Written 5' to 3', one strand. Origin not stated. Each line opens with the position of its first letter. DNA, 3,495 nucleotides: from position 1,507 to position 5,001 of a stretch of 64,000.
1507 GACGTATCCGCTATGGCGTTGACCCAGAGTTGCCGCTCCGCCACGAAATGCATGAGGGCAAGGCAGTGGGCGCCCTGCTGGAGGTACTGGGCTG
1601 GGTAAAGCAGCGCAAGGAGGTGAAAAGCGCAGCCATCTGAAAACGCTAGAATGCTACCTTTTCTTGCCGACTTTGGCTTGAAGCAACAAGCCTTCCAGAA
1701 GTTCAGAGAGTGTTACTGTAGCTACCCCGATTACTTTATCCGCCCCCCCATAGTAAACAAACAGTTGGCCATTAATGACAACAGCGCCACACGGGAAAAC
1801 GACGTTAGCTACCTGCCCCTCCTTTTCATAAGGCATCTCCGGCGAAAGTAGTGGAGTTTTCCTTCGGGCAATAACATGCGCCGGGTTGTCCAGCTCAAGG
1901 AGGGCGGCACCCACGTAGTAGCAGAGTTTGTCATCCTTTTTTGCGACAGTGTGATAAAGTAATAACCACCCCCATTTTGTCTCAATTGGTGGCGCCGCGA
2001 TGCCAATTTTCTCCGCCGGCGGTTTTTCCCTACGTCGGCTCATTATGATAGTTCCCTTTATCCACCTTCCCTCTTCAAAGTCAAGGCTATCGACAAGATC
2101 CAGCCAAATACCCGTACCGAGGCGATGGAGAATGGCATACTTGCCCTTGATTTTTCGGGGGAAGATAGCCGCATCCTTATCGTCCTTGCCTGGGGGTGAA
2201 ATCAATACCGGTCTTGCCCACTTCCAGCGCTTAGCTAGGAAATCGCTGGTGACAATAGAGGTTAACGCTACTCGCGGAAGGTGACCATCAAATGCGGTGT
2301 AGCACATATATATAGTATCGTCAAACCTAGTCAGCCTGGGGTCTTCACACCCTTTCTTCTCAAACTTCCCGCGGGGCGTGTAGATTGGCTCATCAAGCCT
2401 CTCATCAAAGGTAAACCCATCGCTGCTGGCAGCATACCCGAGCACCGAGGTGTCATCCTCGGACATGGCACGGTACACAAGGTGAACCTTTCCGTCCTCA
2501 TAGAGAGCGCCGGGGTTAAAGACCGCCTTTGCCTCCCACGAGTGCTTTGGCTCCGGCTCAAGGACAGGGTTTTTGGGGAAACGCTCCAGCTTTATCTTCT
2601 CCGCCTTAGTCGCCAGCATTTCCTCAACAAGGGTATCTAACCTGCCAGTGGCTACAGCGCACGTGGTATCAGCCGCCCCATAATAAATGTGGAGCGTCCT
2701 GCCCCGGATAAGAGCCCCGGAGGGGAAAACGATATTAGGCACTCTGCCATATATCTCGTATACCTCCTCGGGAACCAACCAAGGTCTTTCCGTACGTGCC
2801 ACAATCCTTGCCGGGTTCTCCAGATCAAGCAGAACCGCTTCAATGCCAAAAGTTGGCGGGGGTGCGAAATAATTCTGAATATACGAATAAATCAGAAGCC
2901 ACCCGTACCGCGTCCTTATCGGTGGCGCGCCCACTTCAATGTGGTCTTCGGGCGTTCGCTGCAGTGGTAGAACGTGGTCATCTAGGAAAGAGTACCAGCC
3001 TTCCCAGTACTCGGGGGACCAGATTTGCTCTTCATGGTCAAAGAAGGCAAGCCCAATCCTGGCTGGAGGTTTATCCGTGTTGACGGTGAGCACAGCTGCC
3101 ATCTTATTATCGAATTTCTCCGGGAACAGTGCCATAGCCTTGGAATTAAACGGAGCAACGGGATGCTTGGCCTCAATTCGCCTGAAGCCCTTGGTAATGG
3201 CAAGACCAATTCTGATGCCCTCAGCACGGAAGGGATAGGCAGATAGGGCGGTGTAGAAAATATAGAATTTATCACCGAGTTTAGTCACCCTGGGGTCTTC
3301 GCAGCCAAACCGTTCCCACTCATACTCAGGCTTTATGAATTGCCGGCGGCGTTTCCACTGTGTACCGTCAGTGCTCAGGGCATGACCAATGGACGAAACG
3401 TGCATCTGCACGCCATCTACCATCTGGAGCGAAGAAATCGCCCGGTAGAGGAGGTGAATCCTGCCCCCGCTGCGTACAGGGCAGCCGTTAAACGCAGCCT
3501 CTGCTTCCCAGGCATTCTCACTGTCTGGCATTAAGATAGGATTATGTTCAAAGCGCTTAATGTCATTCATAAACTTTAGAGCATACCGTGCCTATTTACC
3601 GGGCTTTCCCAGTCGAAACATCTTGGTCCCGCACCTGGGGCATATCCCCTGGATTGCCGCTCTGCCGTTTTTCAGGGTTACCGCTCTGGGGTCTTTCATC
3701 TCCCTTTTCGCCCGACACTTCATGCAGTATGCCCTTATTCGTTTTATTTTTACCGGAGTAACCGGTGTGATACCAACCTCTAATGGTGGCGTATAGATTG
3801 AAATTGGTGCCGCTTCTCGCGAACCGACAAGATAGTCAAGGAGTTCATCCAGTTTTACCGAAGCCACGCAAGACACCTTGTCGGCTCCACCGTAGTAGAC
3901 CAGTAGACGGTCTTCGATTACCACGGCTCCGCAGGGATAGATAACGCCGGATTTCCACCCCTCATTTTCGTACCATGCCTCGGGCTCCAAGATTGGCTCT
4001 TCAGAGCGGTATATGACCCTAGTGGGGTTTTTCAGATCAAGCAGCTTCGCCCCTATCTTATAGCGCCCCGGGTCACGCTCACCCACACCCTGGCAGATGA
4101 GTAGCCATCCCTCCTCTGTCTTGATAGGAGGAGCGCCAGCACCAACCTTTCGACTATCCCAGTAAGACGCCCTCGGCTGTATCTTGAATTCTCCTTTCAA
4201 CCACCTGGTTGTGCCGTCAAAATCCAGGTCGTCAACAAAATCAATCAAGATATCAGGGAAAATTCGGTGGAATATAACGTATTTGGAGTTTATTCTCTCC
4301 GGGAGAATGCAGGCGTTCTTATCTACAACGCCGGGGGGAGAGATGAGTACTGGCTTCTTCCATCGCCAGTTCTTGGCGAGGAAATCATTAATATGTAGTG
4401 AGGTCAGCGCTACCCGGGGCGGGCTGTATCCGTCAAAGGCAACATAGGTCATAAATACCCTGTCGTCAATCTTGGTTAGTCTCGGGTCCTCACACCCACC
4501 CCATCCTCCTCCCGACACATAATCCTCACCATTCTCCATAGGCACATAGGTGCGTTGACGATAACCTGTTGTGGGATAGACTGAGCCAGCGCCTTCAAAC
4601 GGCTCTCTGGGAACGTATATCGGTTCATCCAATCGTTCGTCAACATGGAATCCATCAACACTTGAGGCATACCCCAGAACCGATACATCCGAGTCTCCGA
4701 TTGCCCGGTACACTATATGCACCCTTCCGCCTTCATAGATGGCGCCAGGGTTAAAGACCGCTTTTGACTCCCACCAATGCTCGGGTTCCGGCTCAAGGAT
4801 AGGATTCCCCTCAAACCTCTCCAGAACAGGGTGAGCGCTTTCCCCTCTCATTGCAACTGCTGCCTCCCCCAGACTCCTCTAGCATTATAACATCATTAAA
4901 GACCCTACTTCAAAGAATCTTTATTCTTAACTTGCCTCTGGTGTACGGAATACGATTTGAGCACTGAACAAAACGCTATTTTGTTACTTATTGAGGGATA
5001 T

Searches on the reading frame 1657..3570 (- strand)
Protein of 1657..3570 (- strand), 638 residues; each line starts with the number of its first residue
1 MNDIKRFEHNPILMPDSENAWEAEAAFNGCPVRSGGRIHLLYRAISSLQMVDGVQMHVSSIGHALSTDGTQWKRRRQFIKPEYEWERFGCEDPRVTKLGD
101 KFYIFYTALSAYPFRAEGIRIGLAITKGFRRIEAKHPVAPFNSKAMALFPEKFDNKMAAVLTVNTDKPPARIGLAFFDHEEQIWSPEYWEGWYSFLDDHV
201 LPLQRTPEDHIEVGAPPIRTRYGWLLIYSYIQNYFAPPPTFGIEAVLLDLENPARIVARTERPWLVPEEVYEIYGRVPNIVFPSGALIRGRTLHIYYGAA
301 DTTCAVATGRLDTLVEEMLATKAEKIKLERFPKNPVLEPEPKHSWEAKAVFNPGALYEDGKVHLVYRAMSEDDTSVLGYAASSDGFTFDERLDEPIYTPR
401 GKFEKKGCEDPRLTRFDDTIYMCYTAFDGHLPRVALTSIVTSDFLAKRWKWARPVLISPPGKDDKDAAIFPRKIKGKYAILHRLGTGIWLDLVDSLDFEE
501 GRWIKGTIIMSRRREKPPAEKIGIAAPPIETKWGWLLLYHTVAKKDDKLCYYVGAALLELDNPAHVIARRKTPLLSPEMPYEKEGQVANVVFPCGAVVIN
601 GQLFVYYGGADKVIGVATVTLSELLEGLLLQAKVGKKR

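Call 87: search_protein_families(library=pfam, proteins=[window:1657-3570:-], max_evalue=1e-8)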
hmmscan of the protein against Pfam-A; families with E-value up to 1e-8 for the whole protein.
window:1657-3570:- (638 aa): 1 family
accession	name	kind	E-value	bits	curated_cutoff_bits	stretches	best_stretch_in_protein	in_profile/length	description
PF04041.19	Glyco_hydro_130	-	1.2e-101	340.3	26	2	328-626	2-316/320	beta-1,4-mannooligosaccharide phosphorylase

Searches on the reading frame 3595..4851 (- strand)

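Call 87: search_protein_families(library=pfam, proteins=[window:3595-4851:-], max_evalue=1e-8)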
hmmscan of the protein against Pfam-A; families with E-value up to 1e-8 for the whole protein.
window:3595-4851:- (419 aa): 2 families
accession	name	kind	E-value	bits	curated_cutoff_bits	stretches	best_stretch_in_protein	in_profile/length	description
PF04041.19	Glyco_hydro_130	-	1.6e-48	165.7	26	1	119-341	98-318/320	beta-1,4-mannooligosaccharide phosphorylase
PF18930.5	DUF5679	-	1.5e-15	57.5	27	1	375-414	1-40/40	Domain of unknown function (DUF5679)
